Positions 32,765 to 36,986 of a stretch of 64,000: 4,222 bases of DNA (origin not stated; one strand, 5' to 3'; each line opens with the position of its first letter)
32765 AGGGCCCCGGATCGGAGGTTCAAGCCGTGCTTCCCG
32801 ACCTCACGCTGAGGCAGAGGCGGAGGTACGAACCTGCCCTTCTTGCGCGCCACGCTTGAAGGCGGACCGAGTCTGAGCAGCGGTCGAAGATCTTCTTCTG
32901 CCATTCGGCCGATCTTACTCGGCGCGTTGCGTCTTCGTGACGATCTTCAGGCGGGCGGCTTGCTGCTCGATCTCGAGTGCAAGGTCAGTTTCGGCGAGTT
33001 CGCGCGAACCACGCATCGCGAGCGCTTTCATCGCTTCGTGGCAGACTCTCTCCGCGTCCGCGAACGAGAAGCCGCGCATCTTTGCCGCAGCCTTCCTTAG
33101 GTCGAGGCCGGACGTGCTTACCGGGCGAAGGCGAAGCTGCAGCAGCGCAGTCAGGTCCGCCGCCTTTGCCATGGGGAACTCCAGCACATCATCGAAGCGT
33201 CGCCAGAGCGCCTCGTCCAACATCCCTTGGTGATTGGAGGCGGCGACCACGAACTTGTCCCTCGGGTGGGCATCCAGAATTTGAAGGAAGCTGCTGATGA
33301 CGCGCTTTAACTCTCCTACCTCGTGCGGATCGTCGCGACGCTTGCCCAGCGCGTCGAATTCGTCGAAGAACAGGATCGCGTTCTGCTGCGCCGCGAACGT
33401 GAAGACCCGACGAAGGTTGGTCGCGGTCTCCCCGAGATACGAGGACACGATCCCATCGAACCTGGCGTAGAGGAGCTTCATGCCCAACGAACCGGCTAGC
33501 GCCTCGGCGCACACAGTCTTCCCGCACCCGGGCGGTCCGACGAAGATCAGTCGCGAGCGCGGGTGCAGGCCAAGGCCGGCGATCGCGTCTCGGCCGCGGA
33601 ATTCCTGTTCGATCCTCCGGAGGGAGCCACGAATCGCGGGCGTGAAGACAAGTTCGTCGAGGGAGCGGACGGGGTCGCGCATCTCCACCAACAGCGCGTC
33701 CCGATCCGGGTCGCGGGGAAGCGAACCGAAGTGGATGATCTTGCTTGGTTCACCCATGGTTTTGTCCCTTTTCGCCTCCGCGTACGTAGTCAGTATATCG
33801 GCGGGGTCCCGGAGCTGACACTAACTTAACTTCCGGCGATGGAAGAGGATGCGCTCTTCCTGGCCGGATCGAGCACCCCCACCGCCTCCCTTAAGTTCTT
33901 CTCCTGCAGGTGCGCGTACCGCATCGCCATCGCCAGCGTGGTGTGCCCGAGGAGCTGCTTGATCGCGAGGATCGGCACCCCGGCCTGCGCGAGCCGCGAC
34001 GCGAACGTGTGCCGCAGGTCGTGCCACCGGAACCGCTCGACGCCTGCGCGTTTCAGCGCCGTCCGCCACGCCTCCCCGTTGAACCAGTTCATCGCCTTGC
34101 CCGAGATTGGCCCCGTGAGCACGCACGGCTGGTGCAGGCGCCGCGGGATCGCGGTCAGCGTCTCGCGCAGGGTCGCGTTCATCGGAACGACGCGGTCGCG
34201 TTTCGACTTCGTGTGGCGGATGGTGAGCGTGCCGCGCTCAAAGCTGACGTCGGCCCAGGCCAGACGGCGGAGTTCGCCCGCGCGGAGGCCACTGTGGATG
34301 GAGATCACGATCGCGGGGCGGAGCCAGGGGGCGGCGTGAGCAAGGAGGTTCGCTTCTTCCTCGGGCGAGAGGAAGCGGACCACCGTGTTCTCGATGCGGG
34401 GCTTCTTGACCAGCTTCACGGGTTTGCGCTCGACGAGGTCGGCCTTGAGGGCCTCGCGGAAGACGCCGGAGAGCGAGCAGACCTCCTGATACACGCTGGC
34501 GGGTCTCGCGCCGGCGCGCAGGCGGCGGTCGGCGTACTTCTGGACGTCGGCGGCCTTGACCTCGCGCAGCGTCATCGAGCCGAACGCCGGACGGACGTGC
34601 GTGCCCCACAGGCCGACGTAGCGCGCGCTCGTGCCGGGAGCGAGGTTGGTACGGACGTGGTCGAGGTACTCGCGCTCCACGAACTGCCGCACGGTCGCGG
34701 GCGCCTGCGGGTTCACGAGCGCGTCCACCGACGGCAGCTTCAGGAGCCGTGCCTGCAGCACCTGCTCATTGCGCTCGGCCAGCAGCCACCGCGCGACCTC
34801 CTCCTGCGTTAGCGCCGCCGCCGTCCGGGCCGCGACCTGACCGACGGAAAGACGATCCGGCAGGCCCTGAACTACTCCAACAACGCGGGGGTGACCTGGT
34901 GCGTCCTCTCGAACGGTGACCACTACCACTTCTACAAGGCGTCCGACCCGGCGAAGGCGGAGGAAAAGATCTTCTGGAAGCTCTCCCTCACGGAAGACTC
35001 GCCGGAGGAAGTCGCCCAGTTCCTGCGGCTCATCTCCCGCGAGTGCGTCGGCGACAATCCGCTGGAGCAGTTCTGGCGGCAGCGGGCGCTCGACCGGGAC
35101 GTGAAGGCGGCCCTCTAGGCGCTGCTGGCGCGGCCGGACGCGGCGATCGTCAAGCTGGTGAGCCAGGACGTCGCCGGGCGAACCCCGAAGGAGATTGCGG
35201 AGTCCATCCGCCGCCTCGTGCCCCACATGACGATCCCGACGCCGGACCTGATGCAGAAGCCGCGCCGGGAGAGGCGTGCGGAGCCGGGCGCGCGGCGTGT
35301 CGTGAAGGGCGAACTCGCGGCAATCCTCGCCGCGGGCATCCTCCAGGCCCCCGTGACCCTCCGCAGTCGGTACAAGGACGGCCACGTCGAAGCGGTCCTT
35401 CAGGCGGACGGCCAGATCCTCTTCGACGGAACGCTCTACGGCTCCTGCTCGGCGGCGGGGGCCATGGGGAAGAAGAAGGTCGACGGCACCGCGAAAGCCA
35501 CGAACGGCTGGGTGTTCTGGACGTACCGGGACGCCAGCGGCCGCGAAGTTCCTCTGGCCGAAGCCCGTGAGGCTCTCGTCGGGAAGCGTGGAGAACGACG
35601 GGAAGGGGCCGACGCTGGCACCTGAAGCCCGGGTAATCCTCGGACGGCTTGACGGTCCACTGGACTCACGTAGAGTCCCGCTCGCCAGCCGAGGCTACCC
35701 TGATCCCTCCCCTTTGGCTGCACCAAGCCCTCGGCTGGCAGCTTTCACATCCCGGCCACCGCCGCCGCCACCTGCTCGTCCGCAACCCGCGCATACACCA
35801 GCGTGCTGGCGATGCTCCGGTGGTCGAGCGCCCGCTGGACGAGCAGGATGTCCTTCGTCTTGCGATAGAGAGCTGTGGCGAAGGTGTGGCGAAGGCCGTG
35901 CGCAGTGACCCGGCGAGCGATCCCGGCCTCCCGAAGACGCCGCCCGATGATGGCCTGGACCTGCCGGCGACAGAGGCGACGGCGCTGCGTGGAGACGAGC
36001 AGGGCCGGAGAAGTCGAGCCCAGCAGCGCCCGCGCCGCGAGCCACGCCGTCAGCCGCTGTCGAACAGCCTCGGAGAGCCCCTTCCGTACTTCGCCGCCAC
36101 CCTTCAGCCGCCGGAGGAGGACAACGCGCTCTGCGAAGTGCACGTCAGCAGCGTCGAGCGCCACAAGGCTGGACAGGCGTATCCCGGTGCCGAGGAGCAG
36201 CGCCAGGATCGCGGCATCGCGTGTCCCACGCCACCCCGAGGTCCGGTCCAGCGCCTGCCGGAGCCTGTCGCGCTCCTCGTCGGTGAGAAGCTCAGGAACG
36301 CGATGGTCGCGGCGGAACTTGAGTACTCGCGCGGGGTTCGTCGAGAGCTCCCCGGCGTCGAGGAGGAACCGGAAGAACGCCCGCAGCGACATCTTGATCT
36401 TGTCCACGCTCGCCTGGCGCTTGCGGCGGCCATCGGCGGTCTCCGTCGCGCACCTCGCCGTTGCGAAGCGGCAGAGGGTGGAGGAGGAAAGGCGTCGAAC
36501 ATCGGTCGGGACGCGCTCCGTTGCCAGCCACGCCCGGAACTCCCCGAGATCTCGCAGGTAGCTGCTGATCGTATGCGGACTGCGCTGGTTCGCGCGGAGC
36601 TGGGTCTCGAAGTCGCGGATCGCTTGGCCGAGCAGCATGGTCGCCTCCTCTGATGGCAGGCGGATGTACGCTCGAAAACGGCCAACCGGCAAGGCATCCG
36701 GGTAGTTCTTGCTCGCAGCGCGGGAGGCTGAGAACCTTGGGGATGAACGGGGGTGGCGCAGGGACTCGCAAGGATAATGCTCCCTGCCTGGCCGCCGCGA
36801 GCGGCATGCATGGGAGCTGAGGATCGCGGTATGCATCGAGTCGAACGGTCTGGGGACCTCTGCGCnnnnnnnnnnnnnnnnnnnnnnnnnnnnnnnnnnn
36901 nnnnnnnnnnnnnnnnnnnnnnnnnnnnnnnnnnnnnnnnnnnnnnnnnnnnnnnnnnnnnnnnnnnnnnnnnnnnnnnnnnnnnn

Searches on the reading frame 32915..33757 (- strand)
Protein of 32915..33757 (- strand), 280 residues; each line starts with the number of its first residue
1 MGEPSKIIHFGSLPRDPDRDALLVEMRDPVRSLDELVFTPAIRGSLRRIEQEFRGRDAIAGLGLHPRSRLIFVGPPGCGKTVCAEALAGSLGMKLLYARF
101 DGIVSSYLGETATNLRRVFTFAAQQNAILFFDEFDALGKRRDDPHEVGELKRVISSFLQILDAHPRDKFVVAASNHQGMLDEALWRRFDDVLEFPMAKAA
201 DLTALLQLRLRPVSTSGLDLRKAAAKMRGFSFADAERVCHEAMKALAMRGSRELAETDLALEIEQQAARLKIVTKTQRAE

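Call 7: search_protein_families(library=pfam, proteins=[window:32915-33757:-], max_evalue=0.01)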
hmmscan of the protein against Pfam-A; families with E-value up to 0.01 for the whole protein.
window:32915-33757:- (280 aa): 16 families
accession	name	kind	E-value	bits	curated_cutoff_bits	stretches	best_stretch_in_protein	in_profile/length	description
PF00004.35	AAA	-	1.1e-28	100.8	21.2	1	70-195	1-130/131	ATPase family associated with various cellular activities (AAA)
PF13173.12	AAA_14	-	1.9e-05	25.1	27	1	70-190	5-117/129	AAA domain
PF20720.3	nSTAND3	-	4e-05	23.8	27.2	1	68-174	18-111/155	Novel STAND NTPase 3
PF07728.20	AAA_5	-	0.00011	22.6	22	1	70-136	2-77/139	AAA domain (dynein-related subfamily)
PF00910.28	RNA_helicase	-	0.0007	20.5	21.5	1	71-162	2-83/105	RNA helicase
PF13521.12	AAA_28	-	0.0013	19.4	27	0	70-96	2-28/164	AAA domain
PF05496.18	RuvB_N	-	0.0015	18.7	27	1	69-138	35-97/159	Holliday junction DNA helicase RuvB P-loop domain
PF13191.12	AAA_16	-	0.0029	18.6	32.6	1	73-171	30-136/167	AAA ATPase domain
PF14532.12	Sigma54_activ_2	-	0.0037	18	25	0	71-140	25-84/138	Sigma-54 interaction domain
PF01078.27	Mg_chelatase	-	0.0038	17.1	20.3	1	59-90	17-45/207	Magnesium chelatase, subunit ChlI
PF05729.18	NACHT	-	0.0043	17.3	26.7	0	70-91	3-24/167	NACHT domain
PF13671.12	AAA_33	-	0.006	17.3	27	0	71-96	3-28/143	AAA domain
PF13401.12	AAA_22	-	0.0063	17.3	27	0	70-91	8-29/130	AAA domain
PF17862.7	AAA_lid_3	-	0.0085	16.1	27.2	1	218-259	2-43/45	AAA+ lid domain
PF20030.5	bpMoxR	-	0.009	15.5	27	0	43-94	4-58/205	MoxR domain in the MoxR-vWA-beta-propeller ternary systems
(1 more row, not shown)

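Call 18: search_protein_families(library=padloc, proteins=[window:32915-33757:-], max_evalue=0.001)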
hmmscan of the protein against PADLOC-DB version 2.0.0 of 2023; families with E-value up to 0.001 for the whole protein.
window:32915-33757:- (280 aa): 7 families
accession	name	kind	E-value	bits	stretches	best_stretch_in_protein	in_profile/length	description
PDLC02196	IetA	-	4.6e-78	261.3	1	10-270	65-325/374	-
PDLC04232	IetA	-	5.4e-68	227.8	1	23-275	72-325/330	-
PDLC02195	IetA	-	9e-66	220.8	1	12-255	80-325/395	-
PDLC04231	IetA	-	3.1e-45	153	1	31-203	81-253/262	-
PDLC00914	TRIP13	-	3.6e-12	44.3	1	67-243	71-271/302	TRIP13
PDLC00915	TRIP13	-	5.9e-09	33.7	1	70-216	66-230/302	TRIP13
PDLC04140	mad8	-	0.00023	18.8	1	64-94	24-54/314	mads_8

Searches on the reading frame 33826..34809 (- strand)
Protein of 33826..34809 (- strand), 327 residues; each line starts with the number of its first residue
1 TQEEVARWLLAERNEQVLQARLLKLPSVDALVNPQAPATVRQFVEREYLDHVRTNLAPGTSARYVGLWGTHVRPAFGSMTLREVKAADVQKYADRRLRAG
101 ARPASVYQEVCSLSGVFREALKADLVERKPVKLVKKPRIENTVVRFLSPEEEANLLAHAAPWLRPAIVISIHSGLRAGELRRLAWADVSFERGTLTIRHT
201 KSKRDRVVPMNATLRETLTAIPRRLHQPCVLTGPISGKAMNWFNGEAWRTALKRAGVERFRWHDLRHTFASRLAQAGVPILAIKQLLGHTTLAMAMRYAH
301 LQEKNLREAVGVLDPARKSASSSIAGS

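Call 62: search_protein_families(library=ncbifam, proteins=[window:33826-34809:-], max_evalue=0.001)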
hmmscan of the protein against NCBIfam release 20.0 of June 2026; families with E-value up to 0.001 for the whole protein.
window:33826-34809:- (327 aa): 11 families
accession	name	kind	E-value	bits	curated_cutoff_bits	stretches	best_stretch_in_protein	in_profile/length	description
NF040815.2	recomb_XerA_Arch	equivalog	2.6e-27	96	220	1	81-309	35-262/263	site-specific tyrosine recombinase/integron integrase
TIGR02224.1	recomb_XerC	equivalog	3.3e-25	89.1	335.15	1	79-309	39-285/295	tyrosine recombinase XerC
TIGR02225.1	recomb_XerD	equivalog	1.6e-22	80.2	329.6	1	80-310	37-283/290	site-specific tyrosine recombinase XerD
TIGR02249.1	integrase_gron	subfamily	3.7e-20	72.5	265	2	80-220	37-175/315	integron integrase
NF001399.0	PRK00283.1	subfamily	5.3e-20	71.8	279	1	78-315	45-297/300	tyrosine recombinase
NF002331.0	PRK01287.1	subfamily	8.6e-12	44.7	371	1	107-321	101-332/365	site-specific tyrosine recombinase XerC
NF003462.0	PRK05084.1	equivalog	5.5e-11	41.8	267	1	260-313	303-356/360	tyrosine recombinase XerS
NF011946.0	PRK15417.1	equivalog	9.2e-10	38.2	435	1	247-303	260-317/337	integron integrase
NF007371.0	PRK09871.1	subfamily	0.00028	20.5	222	0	167-299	32-172/198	tyrosine-type DNA invertase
NF002685.0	PRK02436.1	equivalog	0.00065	19.6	178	1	171-295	122-240/245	site-specific tyrosine recombinase XerD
NF047926.1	integrase_GmtZ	equivalog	0.00067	17.7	600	1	214-310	386-479/784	gamma-mobile-trio integrase GmtZ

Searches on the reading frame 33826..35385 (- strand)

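Call 7: search_protein_families(library=pfam, proteins=[window:33826-35385:-], max_evalue=0.01)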
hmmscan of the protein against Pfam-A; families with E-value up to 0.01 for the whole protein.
window:33826-35385:- (519 aa): 3 families
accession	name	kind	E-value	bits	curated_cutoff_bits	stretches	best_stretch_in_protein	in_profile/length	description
PF00589.27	Phage_integrase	-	9.9e-29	100.7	27.1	1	338-495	2-170/172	Phage integrase family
PF14659.12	Phage_int_SAM_3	-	4.4e-06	27.3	22.6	1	233-286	3-55/58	Phage integrase, N-terminal SAM-like domain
PF22022.2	Phage_int_M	-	0.0013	19.4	27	1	236-326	4-93/96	Phage integrase central domain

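Call 18: search_protein_families(library=padloc, proteins=[window:33826-35385:-], max_evalue=0.001)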
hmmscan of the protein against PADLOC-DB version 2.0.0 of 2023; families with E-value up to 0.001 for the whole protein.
window:33826-35385:- (519 aa): 0 families

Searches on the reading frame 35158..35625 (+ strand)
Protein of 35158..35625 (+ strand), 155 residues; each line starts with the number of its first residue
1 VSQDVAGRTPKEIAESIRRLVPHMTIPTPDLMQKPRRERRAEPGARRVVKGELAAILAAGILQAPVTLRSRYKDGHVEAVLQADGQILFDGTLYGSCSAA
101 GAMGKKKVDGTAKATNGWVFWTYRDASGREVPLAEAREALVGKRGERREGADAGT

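Call 61: search_protein_families(library=pfam, proteins=[window:35158-35625:+], max_evalue=1)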
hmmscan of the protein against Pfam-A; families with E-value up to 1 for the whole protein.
window:35158-35625:+ (155 aa): 1 family
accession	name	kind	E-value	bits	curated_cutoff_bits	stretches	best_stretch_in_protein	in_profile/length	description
PF18755.6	RAMA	-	1.3e-13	51.3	35.2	1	37-143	5-104/107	Restriction Enzyme Adenine Methylase Associated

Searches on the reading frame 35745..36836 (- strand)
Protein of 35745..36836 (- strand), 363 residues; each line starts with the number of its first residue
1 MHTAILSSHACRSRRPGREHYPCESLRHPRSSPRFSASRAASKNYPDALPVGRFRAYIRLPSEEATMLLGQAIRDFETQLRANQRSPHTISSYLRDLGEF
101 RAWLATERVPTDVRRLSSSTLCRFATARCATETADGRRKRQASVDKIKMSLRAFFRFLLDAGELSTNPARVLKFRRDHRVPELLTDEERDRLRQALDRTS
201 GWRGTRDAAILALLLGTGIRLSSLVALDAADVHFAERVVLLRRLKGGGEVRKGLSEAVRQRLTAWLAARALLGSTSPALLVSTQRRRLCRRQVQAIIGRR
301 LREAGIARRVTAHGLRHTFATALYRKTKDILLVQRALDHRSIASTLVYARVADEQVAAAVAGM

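Call 7: search_protein_families(library=pfam, proteins=[window:35745-36836:-], max_evalue=0.01)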
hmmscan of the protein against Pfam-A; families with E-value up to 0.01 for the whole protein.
window:35745-36836:- (363 aa): 2 families
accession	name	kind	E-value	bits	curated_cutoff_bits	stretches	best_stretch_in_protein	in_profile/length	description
PF00589.27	Phage_integrase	-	3.5e-35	121.7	27.1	1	184-354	3-171/172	Phage integrase family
PF02899.23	Phage_int_SAM_1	-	1.1e-08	35.6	22.3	1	75-161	3-82/83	Phage integrase, N-terminal SAM-like domain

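Call 18: search_protein_families(library=padloc, proteins=[window:35745-36836:-], max_evalue=0.001)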
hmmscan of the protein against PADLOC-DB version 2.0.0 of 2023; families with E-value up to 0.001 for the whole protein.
window:35745-36836:- (363 aa): 0 families

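Call 62: search_protein_families(library=ncbifam, proteins=[window:35745-36836:-], max_evalue=0.001)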
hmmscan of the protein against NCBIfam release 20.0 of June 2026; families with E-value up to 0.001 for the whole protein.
window:35745-36836:- (363 aa): 11 families
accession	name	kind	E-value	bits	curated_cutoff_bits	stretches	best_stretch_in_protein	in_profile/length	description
TIGR02224.1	recomb_XerC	equivalog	3.5e-47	161.2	335.15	1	76-358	3-284/295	tyrosine recombinase XerC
NF040815.2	recomb_XerA_Arch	equivalog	4.1e-45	154.4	220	1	75-357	2-260/263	site-specific tyrosine recombinase/integron integrase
TIGR02225.1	recomb_XerD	equivalog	4e-43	147.8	329.6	1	76-360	3-283/290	site-specific tyrosine recombinase XerD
NF001399.0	PRK00283.1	subfamily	1.3e-40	139.5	279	1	71-360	7-292/300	tyrosine recombinase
NF003462.0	PRK05084.1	equivalog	5.4e-30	104.3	267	1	205-361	195-354/360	tyrosine recombinase XerS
NF002331.0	PRK01287.1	subfamily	3.3e-28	98.7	371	1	66-355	23-316/365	site-specific tyrosine recombinase XerC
TIGR02249.1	integrase_gron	subfamily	3.9e-24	85.6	265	2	284-357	233-306/315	integron integrase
NF007370.0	PRK09870.1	subfamily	8.8e-16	58.1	221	1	175-349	4-177/200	tyrosine-type DNA invertase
NF007371.0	PRK09871.1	subfamily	1.6e-14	53.9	222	1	184-351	7-174/198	tyrosine-type DNA invertase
NF011946.0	PRK15417.1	equivalog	3.3e-12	46.2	435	1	283-357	247-321/337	integron integrase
NF040693.1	recomb_GmtY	equivalog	2.7e-10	40.1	340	1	310-359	391-440/441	gamma-mobile-trio recombinase GmtY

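Call 72: search_dna_similar(query=window:35745-36836:-, collection=plasmids, mode=protein, max_rows=8)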
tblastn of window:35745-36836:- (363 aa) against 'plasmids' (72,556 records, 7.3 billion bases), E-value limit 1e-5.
Records with a match: 490; places in all: 586; records where one place covers at least 80% of the query: 61.
Best place of each record, by identity: <60% 490.
By first word of the organism name: Acinetobacter 80; Clostridium 44; Bacillus 42; Thermus 27; Phaeobacter 24; Rhizobium 22; Bradyrhizobium 14; Paenibacillus 13; Sinorhizobium 11; Salmonella 9; and 106 more.
By predicted mobility (MOB-suite, as given by PLSDB): non-mobilizable 293; conjugative 99; mobilizable 98.
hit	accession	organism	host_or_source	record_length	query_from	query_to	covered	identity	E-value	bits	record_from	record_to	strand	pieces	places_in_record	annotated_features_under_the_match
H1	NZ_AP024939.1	Thermus thermophilus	-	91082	46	360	87%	31.6%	1e-13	79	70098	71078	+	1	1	tyrosine-type recombinase/integrase | type II toxin-antitoxin system VapC family toxin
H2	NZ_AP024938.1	Thermus thermophilus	-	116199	46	360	87%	31.6%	1e-13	79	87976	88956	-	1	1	tyrosine-type recombinase/integrase | type II toxin-antitoxin system VapC family toxin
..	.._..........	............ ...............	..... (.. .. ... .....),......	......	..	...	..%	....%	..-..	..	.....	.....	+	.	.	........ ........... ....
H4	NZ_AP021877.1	Desulfosarcina ovata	-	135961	49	363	87%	29.9%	2e-10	70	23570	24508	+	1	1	tyrosine-type recombinase/integrase | Tn3 family transposase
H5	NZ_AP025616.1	Thermus thermophilus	-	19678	85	359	76%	33.4%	1e-13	80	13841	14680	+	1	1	tyrosine-type recombinase/integrase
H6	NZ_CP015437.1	Anoxybacillus sp. B7M1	Microbial isolate,Geothermal Isolate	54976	67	363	82%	30.9%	4e-14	81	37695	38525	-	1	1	tyrosine-type recombinase/integrase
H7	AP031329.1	Thermus thermophilus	-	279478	85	359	76%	33.2%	4e-14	81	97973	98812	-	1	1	tyrosine-type recombinase/integrase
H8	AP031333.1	Thermus thermophilus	-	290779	85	359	76%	33.2%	4e-14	81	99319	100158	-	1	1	tyrosine-type recombinase/integrase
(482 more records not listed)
